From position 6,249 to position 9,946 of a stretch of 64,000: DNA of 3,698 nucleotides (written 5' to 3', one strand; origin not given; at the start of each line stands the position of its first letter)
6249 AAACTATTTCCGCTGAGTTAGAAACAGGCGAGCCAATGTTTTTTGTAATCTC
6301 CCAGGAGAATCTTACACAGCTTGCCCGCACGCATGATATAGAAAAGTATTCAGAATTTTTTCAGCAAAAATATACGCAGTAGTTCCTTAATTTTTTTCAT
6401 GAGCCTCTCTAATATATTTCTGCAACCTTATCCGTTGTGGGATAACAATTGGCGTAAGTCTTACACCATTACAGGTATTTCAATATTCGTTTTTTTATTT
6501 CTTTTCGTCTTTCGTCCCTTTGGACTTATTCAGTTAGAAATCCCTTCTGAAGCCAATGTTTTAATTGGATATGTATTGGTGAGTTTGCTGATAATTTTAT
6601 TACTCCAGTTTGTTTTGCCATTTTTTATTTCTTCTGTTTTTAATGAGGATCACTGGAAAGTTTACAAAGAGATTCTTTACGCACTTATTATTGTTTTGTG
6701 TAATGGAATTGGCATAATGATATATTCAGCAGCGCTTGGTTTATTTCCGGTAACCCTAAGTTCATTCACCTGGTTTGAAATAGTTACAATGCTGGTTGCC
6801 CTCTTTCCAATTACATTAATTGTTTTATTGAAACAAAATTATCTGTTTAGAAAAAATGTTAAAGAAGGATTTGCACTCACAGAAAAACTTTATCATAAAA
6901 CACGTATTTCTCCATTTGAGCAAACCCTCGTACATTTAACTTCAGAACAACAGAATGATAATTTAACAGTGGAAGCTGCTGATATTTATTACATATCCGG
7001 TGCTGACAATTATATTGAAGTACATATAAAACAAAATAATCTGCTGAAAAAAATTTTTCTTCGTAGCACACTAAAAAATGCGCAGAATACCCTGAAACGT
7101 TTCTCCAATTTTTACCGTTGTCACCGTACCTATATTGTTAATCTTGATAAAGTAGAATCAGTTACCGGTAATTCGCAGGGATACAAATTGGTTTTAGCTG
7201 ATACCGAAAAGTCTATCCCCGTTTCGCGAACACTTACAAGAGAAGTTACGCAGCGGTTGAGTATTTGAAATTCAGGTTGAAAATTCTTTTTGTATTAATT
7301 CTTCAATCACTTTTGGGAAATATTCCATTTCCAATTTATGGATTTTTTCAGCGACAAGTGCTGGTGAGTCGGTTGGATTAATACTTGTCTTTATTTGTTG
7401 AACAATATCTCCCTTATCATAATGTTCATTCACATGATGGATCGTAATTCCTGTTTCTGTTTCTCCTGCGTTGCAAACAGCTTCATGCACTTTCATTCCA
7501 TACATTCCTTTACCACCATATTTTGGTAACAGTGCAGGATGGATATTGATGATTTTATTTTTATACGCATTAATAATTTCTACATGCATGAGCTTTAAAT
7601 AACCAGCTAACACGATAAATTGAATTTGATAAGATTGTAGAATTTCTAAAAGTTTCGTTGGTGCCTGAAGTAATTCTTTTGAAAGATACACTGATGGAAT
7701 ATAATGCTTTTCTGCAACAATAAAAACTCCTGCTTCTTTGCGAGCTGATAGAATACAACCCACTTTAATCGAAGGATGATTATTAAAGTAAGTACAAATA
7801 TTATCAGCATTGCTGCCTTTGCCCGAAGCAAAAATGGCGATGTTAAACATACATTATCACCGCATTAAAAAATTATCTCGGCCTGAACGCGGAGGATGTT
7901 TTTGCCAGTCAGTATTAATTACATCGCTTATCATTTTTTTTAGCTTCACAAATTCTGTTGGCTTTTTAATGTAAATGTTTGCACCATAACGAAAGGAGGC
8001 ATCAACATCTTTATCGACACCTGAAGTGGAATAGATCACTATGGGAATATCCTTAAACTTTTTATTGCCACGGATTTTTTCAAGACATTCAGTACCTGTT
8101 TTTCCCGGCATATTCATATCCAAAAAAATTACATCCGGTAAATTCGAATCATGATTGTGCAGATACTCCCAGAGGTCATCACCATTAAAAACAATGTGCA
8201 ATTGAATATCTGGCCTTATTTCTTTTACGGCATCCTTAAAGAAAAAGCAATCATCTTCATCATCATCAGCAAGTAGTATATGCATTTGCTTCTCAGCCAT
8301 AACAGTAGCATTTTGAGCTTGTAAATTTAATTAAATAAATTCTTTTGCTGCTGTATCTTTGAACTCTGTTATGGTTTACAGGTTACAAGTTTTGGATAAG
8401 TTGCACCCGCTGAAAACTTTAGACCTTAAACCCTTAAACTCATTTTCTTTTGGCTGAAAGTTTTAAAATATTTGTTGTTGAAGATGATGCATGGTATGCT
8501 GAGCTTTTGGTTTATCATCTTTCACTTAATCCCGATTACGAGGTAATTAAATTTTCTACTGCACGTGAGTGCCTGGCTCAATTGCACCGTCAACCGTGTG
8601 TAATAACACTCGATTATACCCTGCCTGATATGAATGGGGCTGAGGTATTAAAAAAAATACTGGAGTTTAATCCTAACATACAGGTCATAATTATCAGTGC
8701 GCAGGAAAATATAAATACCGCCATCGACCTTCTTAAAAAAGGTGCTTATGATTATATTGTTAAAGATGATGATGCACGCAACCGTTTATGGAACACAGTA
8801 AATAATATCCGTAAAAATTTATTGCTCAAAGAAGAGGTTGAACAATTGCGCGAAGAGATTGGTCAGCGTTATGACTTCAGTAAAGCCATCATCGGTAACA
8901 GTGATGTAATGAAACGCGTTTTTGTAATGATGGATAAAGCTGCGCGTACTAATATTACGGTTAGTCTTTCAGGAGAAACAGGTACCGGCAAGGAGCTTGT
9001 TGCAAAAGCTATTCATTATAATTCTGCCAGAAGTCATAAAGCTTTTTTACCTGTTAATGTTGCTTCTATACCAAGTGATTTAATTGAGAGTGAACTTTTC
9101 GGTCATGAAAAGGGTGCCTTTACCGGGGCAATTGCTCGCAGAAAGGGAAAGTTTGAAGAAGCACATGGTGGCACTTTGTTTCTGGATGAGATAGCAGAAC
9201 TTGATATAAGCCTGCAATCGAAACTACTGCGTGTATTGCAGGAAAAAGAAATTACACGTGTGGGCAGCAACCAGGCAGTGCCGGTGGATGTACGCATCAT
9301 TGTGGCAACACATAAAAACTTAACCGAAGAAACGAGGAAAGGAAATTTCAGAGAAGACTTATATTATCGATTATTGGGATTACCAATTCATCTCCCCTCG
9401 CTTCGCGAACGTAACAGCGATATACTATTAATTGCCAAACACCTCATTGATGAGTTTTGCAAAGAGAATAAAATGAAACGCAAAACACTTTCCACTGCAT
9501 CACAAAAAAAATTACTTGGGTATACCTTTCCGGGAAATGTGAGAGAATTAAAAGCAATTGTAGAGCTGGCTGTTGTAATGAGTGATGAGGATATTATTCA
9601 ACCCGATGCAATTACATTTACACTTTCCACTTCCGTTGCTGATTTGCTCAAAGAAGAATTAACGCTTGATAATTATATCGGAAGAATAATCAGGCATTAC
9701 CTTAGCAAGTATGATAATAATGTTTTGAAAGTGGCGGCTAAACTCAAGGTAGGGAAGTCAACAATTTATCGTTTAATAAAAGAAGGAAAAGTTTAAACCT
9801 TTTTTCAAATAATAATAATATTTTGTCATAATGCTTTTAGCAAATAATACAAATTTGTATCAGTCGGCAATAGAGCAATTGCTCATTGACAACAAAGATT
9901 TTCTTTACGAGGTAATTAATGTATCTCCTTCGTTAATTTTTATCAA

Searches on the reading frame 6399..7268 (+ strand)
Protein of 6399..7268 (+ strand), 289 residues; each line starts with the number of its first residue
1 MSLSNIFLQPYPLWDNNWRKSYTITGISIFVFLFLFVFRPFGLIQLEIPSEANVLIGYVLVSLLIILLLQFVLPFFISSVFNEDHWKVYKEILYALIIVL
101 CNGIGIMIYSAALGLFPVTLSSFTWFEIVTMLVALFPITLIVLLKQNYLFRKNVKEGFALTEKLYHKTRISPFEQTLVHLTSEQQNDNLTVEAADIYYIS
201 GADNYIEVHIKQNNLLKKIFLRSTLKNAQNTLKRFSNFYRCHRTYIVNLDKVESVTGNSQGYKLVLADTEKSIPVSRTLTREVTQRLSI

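Call 93: search_protein_families(library=pfam, proteins=[window:6399-7268:+], max_evalue=0.00001)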
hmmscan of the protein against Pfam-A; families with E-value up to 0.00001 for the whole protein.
window:6399-7268:+ (289 aa): 1 family
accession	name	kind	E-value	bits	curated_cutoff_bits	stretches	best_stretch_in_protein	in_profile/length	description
PF04397.21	LytTR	-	4.6e-18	65.7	22.6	1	190-287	5-97/98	LytTr DNA-binding domain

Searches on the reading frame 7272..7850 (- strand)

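Call 93: search_protein_families(library=pfam, proteins=[window:7272-7850:-], max_evalue=0.00001)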
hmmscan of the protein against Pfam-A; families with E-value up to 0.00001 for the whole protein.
window:7272-7850:- (192 aa): 1 family
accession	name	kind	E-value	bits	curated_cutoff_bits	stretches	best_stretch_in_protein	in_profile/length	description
PF00551.24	Formyl_trans_N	-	2.5e-38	132.1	26.1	1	3-182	2-181/181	Formyl transferase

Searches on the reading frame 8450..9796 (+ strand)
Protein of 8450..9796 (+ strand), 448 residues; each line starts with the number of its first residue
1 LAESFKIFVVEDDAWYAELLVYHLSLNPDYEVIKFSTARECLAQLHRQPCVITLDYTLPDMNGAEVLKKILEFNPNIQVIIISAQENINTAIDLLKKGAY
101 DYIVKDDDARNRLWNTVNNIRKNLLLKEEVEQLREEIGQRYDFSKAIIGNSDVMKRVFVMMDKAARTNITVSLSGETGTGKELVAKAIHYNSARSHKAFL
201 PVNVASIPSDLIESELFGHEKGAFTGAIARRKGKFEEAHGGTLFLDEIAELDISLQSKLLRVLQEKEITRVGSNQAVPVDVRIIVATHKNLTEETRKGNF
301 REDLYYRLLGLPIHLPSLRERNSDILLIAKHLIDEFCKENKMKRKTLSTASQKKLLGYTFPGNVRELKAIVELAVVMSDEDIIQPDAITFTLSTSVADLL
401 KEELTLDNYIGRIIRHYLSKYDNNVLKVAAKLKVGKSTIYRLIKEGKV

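Call 93: search_protein_families(library=pfam, proteins=[window:8450-9796:+], max_evalue=0.00001)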
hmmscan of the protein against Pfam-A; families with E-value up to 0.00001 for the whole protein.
window:8450-9796:+ (448 aa): 6 families
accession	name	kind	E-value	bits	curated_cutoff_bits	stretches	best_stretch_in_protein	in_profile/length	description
PF00158.32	Sigma54_activat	-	1.7e-69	233.2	20.2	1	147-313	1-167/168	Sigma-54 interaction domain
PF14532.12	Sigma54_activ_2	-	5.3e-21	75.8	25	1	148-318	1-138/138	Sigma-54 interaction domain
PF25601.1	AAA_lid_14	-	1.9e-19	69.7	27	1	319-395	1-77/87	AAA+ ATPase lid domain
PF00072.30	Response_reg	-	2.8e-19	69.8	30.2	1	7-108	1-102/111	Response regulator receiver domain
PF07728.20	AAA_5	-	2.4e-06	28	22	1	172-290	3-124/139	AAA domain (dynein-related subfamily)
PF01078.27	Mg_chelatase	-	9.8e-06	25.6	20.3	0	172-287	26-156/207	Magnesium chelatase, subunit ChlI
